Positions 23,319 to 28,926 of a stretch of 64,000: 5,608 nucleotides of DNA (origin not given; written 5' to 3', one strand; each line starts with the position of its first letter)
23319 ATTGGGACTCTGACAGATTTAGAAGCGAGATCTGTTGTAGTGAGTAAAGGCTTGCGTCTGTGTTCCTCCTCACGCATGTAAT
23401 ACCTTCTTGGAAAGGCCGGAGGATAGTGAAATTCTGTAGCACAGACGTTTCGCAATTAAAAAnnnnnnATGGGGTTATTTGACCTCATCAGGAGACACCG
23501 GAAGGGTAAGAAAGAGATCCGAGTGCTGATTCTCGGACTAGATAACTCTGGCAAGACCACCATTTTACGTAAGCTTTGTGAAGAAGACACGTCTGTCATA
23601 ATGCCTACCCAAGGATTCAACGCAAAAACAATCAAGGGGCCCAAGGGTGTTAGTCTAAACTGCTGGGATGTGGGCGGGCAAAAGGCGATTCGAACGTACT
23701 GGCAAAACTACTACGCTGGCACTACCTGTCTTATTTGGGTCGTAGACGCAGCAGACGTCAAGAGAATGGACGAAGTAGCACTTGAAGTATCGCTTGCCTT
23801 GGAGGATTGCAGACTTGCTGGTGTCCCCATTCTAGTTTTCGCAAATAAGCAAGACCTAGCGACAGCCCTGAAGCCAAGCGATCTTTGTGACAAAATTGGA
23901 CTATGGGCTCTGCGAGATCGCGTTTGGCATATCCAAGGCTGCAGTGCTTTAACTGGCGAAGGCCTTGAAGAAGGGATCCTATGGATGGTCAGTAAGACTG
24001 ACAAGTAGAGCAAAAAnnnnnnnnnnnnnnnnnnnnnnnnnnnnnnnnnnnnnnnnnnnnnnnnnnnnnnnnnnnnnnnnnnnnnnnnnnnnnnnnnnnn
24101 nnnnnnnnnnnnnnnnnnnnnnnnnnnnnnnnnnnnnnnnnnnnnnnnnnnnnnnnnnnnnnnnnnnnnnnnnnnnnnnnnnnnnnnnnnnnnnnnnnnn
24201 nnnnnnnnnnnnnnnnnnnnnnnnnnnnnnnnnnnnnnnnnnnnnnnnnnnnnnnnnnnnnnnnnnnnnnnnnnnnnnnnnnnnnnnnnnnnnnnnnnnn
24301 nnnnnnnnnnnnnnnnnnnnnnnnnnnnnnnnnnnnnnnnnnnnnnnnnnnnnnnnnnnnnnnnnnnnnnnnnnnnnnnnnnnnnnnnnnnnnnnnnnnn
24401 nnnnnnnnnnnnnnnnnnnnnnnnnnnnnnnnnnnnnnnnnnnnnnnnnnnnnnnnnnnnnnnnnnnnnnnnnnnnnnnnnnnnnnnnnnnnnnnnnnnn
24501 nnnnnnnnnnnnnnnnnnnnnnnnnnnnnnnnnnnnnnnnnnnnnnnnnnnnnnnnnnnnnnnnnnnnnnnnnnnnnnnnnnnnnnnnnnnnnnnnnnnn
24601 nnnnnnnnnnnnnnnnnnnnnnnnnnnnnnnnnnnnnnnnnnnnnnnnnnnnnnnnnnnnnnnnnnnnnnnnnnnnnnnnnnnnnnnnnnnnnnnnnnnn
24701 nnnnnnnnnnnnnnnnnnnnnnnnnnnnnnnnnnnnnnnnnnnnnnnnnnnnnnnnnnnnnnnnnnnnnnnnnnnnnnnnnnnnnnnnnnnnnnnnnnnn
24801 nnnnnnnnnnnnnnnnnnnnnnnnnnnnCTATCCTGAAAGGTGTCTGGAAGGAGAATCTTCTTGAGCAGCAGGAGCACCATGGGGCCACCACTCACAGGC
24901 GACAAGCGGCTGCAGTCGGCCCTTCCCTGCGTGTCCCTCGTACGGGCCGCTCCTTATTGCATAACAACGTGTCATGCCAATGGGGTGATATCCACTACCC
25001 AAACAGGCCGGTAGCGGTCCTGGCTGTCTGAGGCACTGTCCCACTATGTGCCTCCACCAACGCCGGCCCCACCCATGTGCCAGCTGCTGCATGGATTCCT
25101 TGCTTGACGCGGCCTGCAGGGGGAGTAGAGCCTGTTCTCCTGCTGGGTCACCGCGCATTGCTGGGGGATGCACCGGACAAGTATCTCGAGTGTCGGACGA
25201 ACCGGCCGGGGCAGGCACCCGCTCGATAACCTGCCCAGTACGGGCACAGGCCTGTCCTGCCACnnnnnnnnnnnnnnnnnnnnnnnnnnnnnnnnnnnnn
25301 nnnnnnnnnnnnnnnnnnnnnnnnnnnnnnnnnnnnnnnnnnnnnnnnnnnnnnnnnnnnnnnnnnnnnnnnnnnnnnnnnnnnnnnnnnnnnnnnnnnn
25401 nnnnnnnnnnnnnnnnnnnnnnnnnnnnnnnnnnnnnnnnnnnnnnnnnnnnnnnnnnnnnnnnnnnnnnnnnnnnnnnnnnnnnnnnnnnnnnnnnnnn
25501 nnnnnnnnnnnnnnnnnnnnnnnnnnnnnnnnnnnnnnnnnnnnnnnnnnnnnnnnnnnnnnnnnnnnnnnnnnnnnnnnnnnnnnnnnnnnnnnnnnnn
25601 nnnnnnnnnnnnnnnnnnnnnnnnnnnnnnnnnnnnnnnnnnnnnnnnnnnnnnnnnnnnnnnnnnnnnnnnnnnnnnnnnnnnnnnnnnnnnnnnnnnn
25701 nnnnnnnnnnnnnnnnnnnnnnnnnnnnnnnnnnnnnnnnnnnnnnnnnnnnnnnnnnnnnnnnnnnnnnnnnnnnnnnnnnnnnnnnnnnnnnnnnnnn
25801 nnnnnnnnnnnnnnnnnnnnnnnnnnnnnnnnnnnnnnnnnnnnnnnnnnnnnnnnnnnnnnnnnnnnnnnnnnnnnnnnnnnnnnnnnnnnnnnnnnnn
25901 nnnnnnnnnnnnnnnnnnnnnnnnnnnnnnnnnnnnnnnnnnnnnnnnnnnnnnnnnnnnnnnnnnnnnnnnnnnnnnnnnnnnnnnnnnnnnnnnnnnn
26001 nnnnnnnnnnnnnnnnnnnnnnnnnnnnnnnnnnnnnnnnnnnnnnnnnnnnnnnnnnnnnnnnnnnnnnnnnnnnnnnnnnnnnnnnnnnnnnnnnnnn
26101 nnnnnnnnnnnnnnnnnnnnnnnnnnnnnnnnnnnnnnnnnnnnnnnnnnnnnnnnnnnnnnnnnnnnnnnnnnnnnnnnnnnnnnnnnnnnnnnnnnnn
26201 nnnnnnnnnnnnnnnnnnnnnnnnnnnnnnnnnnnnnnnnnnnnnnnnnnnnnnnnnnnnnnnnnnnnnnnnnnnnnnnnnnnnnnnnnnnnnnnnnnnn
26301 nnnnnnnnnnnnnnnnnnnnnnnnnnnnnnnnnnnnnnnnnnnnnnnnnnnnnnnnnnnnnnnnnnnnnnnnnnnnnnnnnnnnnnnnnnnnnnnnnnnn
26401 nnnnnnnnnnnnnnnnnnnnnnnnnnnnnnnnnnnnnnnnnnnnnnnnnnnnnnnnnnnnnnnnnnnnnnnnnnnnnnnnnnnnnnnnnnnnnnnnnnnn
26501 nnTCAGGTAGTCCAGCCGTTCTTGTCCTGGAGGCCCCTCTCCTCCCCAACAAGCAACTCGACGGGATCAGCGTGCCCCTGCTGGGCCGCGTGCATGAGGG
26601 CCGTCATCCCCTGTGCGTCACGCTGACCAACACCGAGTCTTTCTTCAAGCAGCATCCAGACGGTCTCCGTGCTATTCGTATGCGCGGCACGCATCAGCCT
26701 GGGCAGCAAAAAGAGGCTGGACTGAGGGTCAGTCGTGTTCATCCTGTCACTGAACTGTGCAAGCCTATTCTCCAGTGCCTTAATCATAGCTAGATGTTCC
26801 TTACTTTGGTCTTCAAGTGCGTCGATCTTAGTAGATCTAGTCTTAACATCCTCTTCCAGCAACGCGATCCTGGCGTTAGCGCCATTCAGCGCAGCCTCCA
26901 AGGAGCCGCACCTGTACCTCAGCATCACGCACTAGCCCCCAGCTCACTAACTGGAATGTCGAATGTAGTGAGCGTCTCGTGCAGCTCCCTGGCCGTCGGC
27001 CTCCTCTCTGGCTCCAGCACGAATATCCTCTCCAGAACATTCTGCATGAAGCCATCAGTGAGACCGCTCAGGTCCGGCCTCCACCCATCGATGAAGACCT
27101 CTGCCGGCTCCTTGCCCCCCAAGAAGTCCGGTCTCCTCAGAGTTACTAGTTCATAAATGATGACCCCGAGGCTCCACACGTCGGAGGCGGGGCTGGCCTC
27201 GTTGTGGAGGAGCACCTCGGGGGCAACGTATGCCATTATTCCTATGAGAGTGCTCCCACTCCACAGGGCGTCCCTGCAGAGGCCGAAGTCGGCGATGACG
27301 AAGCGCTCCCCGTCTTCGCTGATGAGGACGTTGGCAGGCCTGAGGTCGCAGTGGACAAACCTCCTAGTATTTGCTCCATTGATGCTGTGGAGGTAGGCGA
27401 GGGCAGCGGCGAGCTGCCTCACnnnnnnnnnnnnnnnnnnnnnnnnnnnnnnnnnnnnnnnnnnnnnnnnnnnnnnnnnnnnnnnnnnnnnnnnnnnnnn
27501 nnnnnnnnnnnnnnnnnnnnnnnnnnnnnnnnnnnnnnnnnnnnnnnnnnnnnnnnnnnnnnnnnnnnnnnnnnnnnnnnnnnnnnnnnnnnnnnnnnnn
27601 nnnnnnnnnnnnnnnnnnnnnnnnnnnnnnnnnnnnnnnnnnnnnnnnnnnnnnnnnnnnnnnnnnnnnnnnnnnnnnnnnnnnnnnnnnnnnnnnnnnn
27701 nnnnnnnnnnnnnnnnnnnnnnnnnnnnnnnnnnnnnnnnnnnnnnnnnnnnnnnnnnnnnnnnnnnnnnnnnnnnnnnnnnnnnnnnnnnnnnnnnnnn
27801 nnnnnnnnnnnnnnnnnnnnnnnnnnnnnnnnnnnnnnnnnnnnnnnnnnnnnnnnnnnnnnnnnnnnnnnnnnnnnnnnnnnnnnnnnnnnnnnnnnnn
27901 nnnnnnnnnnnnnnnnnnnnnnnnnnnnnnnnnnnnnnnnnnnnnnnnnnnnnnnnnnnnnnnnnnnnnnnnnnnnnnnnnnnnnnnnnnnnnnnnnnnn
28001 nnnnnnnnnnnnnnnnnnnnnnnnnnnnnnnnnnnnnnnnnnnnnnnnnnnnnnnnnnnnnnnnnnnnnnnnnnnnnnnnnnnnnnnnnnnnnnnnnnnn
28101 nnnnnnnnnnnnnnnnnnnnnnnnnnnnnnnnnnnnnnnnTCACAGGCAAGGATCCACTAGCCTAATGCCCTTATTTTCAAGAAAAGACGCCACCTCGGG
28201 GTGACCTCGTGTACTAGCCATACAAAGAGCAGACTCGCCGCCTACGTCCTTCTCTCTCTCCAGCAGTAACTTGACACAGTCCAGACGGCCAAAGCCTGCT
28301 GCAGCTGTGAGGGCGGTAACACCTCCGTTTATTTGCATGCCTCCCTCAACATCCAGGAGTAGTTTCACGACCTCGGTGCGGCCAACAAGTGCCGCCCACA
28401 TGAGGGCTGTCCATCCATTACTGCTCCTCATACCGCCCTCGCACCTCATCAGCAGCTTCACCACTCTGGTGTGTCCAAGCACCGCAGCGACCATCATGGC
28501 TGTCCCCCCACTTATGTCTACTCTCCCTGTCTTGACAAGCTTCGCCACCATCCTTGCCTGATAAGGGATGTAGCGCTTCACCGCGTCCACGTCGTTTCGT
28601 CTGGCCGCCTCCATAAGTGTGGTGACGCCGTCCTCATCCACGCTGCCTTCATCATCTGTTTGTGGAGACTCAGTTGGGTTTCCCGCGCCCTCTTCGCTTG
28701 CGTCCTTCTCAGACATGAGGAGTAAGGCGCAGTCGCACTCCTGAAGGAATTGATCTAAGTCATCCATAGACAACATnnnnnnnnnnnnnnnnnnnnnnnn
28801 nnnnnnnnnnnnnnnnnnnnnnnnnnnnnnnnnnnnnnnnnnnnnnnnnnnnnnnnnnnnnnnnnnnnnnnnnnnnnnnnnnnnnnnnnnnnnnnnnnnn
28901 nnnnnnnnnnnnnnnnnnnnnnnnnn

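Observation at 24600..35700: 11-kb GC-rich compositional island containing the VSP and decayed ankyrin/NEK genes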

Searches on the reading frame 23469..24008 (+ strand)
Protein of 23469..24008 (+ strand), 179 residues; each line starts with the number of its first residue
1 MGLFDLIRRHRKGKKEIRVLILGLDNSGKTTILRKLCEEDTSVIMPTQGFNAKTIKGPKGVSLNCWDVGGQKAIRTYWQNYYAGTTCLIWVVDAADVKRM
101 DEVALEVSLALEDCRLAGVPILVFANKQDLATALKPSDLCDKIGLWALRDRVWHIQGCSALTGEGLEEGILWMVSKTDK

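Call 6: search_protein_families(library=pfam, proteins=[window:23469-24008:+], max_evalue=0.01)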
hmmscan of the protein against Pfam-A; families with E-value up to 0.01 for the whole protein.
window:23469-24008:+ (179 aa): 8 families
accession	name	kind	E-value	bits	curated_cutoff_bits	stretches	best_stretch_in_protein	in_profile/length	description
PF00025.27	Arf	-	2.2e-58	197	22.3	1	7-176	5-173/174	ADP-ribosylation factor family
PF08477.19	Roc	-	7.2e-12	46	27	1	18-129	1-119/119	Ras of Complex, Roc, domain of DAPkinase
PF09439.16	SRPRB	-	2.1e-10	40.7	25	1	16-138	3-129/178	Signal recognition particle receptor beta subunit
PF00503.26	G-alpha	-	4.7e-10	39.6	48.8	2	45-96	168-218/333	G-protein alpha subunit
PF00071.28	Ras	-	8e-09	35.7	21.6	1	18-133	1-119/162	Ras family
PF04670.18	Gtr1_RagA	-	5.6e-08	32.9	22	1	18-133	1-126/232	Gtr1/RagA G protein conserved region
PF01926.29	MMR_HSR1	-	4.9e-06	27.1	21.9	1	18-127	1-113/113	50S ribosome-binding GTPase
PF00009.33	GTP_EFTU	-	0.00021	21.3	26.5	0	83-174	91-182/188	Elongation factor Tu GTP binding domain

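Call 7: find_encoding_contigs(protein=window:23469-24008:+, flank=10000, max_places=10)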
Protein window:23469-24008:+ (179 aa): 23 contigs read that carry it; 3 places shown.
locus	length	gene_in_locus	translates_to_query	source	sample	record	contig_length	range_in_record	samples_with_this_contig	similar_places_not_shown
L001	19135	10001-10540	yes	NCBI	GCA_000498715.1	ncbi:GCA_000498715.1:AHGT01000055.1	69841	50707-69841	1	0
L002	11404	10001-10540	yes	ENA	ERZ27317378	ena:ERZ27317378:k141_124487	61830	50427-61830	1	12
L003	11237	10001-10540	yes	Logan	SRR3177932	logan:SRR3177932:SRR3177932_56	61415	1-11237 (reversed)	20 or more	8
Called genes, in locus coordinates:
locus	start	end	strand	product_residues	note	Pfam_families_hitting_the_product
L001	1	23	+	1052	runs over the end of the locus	PF12796:Ank_2, PF13637:Ank_4 (faint), PF00023:Ank (faint), PF13606:Ank_3 (faint), PF13857:Ank_5 (faint), PF12796:Ank_2, PF19220:Rod_CreS (faint), PF28422:CCDC89 (weak), +4 more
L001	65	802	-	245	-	PF13815:Dzip-like_N (weak)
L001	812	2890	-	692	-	PF00856:SET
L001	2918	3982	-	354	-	-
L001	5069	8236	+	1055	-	-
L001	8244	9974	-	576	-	PF00069:Pkinase (faint), PF13857:Ank_5 (faint), PF00023:Ank (faint), PF13606:Ank_3 (faint), PF13637:Ank_4 (faint), PF12796:Ank_2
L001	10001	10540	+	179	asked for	PF00025:Arf, PF00503:G-alpha (faint), PF09439:SRPRB, PF00071:Ras, PF01926:MMR_HSR1 (weak), PF04670:Gtr1_RagA, PF08477:Roc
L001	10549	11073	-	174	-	-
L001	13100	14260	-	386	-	PF00069:Pkinase, PF07714:PK_Tyr_Ser-Thr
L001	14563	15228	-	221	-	PF24521:Ank_KRIT1 (faint), PF00023:Ank (faint), PF13606:Ank_3 (faint), PF13857:Ank_5 (faint), PF12796:Ank_2, PF13637:Ank_4 (weak), PF12796:Ank_2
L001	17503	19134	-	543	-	PF03302:VSP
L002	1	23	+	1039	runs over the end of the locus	PF12796:Ank_2, PF13637:Ank_4 (faint), PF13857:Ank_5 (faint), PF00023:Ank (faint), PF13606:Ank_3 (faint), PF12796:Ank_2, PF19220:Rod_CreS (faint), PF28422:CCDC89 (weak), +4 more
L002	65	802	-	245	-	PF13815:Dzip-like_N (weak)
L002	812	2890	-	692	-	PF00856:SET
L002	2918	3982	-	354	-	-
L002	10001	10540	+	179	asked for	PF00025:Arf, PF00503:G-alpha (faint), PF09439:SRPRB, PF00071:Ras, PF01926:MMR_HSR1 (weak), PF04670:Gtr1_RagA, PF08477:Roc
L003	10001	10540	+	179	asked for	PF00025:Arf, PF00503:G-alpha (faint), PF09439:SRPRB, PF00071:Ras, PF01926:MMR_HSR1 (weak), PF04670:Gtr1_RagA, PF08477:Roc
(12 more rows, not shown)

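Call 51: find_homologous_proteins(query=L001:13100-14260:-, max_evalue=1e-30)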
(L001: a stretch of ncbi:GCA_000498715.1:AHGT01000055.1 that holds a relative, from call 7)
Query L001:13100-14260:- (386 aa): 77 proteins with E <= 1e-30 among 8000 candidates.
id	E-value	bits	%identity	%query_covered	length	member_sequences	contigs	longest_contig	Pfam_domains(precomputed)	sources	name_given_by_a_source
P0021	2.8e-251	851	100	100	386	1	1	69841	PF07714.24,PF00069.32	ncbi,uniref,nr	ncbi:Serine/threonine protein kinase [Giardia duodenalis]|uniref:non-specific serine/threonine prote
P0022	9.7e-196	668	80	97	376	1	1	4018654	PF07714.24,PF00069.32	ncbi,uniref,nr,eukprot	ncbi:Kinase, NEK [Giardia duodenalis]|uniref:non-specific serine/threonine protein kinase n=1 Tax=Gi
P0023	1.8e-194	664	78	100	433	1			PF07714.24,PF00069.32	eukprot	eukprot:XP_001709905.1 Kinase, NEK [Giardia lamblia ATCC 50803]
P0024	9.8e-189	645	78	97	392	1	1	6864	PF07714.24,PF00069.32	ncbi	ncbi:Serine/threonine protein kinase, partial [Giardia duodenalis]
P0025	6.3e-182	623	72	100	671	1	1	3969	PF07714.24,PF00069.32,PF13606.13,PF13857.13,PF12796.14,PF00023.37,PF13637.13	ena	-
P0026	7.9e-181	619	72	100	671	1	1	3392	PF07714.24,PF00069.32,PF13606.13,PF13857.13,PF12796.14,PF00023.37,PF13637.13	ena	-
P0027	1.5e-178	612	79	92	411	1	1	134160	PF07714.24,PF00069.32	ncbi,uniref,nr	ncbi:Serine/threonine protein kinase [Giardia duodenalis]|uniref:non-specific serine/threonine prote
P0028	2.5e-168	578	84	79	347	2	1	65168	PF07714.24,PF00069.32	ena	-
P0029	1.7e-161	556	82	80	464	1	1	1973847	PF07714.24,PF00069.32,PF13606.13,PF13857.13,PF12796.14,PF00023.37,PF13637.13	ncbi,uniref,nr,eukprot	ncbi:Kinase, NEK [Giardia duodenalis]|uniref:non-specific serine/threonine protein kinase n=1 Tax=Gi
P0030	2.7e-161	555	79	82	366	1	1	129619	PF07714.24,PF00069.32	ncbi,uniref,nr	ncbi:Serine/threonine protein kinase [Giardia duodenalis]|uniref:non-specific serine/threonine prote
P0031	6.2e-154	531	79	78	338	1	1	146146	PF07714.24,PF00069.32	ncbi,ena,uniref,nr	ncbi:Serine/threonine protein kinase [Giardia duodenalis]|uniref:non-specific serine/threonine prote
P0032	1.3e-151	523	72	84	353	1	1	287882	PF07714.24,PF00069.32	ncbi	ncbi:Serine/threonine protein kinase, partial [Giardia duodenalis]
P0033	9.8e-149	514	69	87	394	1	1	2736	PF07714.24,PF00069.32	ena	-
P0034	1.5e-146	506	66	96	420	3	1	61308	PF07714.24,PF00069.32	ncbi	ncbi:Serine/threonine protein kinase, partial [Giardia duodenalis]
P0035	2.0e-139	483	59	100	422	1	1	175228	PF07714.24,PF00069.32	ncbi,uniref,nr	ncbi:Kinase, NEK [Giardia lamblia P15]|uniref:non-specific serine/threonine protein kinase n=1 Tax=G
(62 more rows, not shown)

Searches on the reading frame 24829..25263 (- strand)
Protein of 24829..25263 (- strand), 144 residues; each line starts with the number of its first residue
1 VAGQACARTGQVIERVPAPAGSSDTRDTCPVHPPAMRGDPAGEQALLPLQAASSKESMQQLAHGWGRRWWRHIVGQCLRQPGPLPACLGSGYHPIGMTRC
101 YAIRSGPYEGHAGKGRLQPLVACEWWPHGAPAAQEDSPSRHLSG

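Call 67: search_protein_families(library=pfam, proteins=[window:24829-25263:-], max_evalue=0.01)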
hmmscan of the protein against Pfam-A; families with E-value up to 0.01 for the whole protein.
window:24829-25263:- (144 aa): 0 families

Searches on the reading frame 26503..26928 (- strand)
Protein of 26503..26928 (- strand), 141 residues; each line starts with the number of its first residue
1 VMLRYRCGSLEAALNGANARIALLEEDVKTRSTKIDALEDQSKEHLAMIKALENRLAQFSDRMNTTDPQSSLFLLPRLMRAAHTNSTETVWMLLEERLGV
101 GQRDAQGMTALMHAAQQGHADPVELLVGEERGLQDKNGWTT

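Call 6: search_protein_families(library=pfam, proteins=[window:26503-26928:-], max_evalue=0.01)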
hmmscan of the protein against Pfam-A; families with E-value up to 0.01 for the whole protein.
window:26503-26928:- (141 aa): 5 families
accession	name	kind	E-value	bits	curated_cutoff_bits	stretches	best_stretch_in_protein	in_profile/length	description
PF12796.13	Ank_2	-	7.8e-10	39.6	27.3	1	78-140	1-62/90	Ankyrin repeats (3 copies)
PF00023.36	Ank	-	5.5e-07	30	21.1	1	106-128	1-25/33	Ankyrin repeat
PF13857.12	Ank_5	-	6.4e-06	26.9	27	1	103-140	12-51/56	Ankyrin repeats (many copies)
PF13637.12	Ank_4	-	0.00027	21.6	22.7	1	78-126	1-49/50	Ankyrin repeats (many copies)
PF10779.14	XhlA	-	0.00081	20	34.7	1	20-60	5-45/67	Haemolysin XhlA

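Call 67: search_protein_families(library=pfam, proteins=[L013:8060-9346:-, L024:1371-2087:-], max_evalue=0.01)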
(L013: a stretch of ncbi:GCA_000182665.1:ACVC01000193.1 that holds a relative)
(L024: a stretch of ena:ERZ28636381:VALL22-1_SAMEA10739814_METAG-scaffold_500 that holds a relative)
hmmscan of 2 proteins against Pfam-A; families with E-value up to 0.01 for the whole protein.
L013:8060-9346:- (428 aa): 2 families
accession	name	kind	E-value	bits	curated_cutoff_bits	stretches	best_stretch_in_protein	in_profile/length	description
PF03302.18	VSP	-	6.3e-79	266.1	31.4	2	53-298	1-248/397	Giardia variant-specific surface protein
PF05808.16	Podoplanin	-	0.0049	17.6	30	1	365-416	71-121/135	Podoplanin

L024:1371-2087:- (238 aa): 1 family
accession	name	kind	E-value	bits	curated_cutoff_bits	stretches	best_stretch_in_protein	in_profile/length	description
PF13891.11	zf-C3Hc3H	-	0.00011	22.8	27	1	75-132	1-61/62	Potential DNA-binding domain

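Call 82: search_protein_families(library=pfam, proteins=[L016:3196-3621:-], max_evalue=0.001)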
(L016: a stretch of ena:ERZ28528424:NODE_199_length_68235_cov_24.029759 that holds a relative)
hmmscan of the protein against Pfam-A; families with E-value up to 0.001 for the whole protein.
L016:3196-3621:- (141 aa): 1 family
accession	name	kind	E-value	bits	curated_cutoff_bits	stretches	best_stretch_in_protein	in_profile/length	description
PF03302.18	VSP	-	9.3e-23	81.2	31.4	1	6-141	256-397/397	Giardia variant-specific surface protein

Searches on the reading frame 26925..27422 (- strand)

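Call 6: search_protein_families(library=pfam, proteins=[window:26925-27422:-], max_evalue=0.01)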
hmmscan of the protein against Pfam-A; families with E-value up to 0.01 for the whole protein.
window:26925-27422:- (165 aa): 5 families
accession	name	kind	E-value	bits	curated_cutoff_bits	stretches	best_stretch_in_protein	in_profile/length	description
PF00069.31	Pkinase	-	4.3e-25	89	31.7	1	1-147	104-257/263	Protein kinase domain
PF07714.23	PK_Tyr_Ser-Thr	-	5.8e-20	72.1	23.1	1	2-151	109-258/258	Protein tyrosine and serine/threonine kinase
PF03109.22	ABC1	-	3.9e-05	23.4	22.9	1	18-51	184-216/244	ABC1 atypical kinase-like domain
PF01636.29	APH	-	0.00031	21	23.2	1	11-50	162-198/239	Phosphotransferase enzyme family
PF19974.5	TCAD9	-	0.0086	15.7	40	0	5-51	281-326/429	Ternary complex associated domain 9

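Call 67: search_protein_families(library=pfam, proteins=[L013:8060-9346:-, L024:1371-2087:-], max_evalue=0.01)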
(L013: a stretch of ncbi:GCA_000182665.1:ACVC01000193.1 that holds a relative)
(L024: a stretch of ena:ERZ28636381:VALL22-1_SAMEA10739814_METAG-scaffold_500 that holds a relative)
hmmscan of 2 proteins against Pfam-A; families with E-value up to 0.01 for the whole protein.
L013:8060-9346:- (428 aa): 2 families
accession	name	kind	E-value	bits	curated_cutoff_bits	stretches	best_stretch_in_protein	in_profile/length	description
PF03302.18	VSP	-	6.3e-79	266.1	31.4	2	53-298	1-248/397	Giardia variant-specific surface protein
PF05808.16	Podoplanin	-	0.0049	17.6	30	1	365-416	71-121/135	Podoplanin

L024:1371-2087:- (238 aa): 1 family
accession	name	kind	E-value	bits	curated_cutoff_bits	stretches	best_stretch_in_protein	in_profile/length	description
PF13891.11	zf-C3Hc3H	-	0.00011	22.8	27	1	75-132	1-61/62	Potential DNA-binding domain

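Call 82: search_protein_families(library=pfam, proteins=[L016:3196-3621:-], max_evalue=0.001)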
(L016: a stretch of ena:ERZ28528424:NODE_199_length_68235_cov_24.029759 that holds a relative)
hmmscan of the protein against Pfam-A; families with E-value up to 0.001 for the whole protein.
L016:3196-3621:- (141 aa): 1 family
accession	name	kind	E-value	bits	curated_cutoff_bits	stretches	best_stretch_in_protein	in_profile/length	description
PF03302.18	VSP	-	9.3e-23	81.2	31.4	1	6-141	256-397/397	Giardia variant-specific surface protein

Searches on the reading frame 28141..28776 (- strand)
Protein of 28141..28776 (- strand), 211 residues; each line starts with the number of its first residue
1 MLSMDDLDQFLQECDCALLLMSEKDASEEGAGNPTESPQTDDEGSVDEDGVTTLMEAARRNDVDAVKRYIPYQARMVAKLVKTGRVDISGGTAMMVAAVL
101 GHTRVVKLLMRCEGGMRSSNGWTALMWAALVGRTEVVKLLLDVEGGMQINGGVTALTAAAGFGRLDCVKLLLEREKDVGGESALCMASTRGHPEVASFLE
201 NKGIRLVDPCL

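Call 6: search_protein_families(library=pfam, proteins=[window:28141-28776:-], max_evalue=0.01)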
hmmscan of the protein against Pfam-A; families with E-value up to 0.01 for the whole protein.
window:28141-28776:- (211 aa): 6 families
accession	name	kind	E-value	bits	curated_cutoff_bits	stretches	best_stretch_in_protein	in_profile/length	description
PF12796.13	Ank_2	-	2.7e-33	114.8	27.3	3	54-143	1-82/90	Ankyrin repeats (3 copies)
PF00023.36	Ank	-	3e-23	81.1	21.1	2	120-141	1-22/33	Ankyrin repeat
PF13606.12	Ank_3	-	1.8e-17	61.8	22.3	1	120-150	1-29/30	Ankyrin repeat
PF13637.12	Ank_4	-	2.3e-17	63.1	22.7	2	156-199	1-49/50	Ankyrin repeats (many copies)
PF13857.12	Ank_5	-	2.9e-14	53.4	27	0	89-125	12-53/56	Ankyrin repeats (many copies)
PF24521.3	Ank_KRIT1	-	1.8e-06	28.2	80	0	52-143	20-107/149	KRIT1 ankyrin-repeats domain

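Call 67: search_protein_families(library=pfam, proteins=[L013:8060-9346:-, L024:1371-2087:-], max_evalue=0.01)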
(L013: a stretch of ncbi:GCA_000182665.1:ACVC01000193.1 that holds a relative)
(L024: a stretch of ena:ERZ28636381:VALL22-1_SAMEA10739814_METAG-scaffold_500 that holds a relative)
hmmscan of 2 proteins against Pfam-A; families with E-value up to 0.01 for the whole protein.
L013:8060-9346:- (428 aa): 2 families
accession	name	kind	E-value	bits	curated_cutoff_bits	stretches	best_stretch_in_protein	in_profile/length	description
PF03302.18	VSP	-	6.3e-79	266.1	31.4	2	53-298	1-248/397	Giardia variant-specific surface protein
PF05808.16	Podoplanin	-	0.0049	17.6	30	1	365-416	71-121/135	Podoplanin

L024:1371-2087:- (238 aa): 1 family
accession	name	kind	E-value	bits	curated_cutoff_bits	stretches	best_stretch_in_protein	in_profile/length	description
PF13891.11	zf-C3Hc3H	-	0.00011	22.8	27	1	75-132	1-61/62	Potential DNA-binding domain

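Call 82: search_protein_families(library=pfam, proteins=[L016:3196-3621:-], max_evalue=0.001)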
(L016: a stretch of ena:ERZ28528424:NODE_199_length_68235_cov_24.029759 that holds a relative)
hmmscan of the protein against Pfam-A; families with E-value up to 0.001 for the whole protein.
L016:3196-3621:- (141 aa): 1 family
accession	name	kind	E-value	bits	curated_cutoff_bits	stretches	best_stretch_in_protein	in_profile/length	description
PF03302.18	VSP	-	9.3e-23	81.2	31.4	1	6-141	256-397/397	Giardia variant-specific surface protein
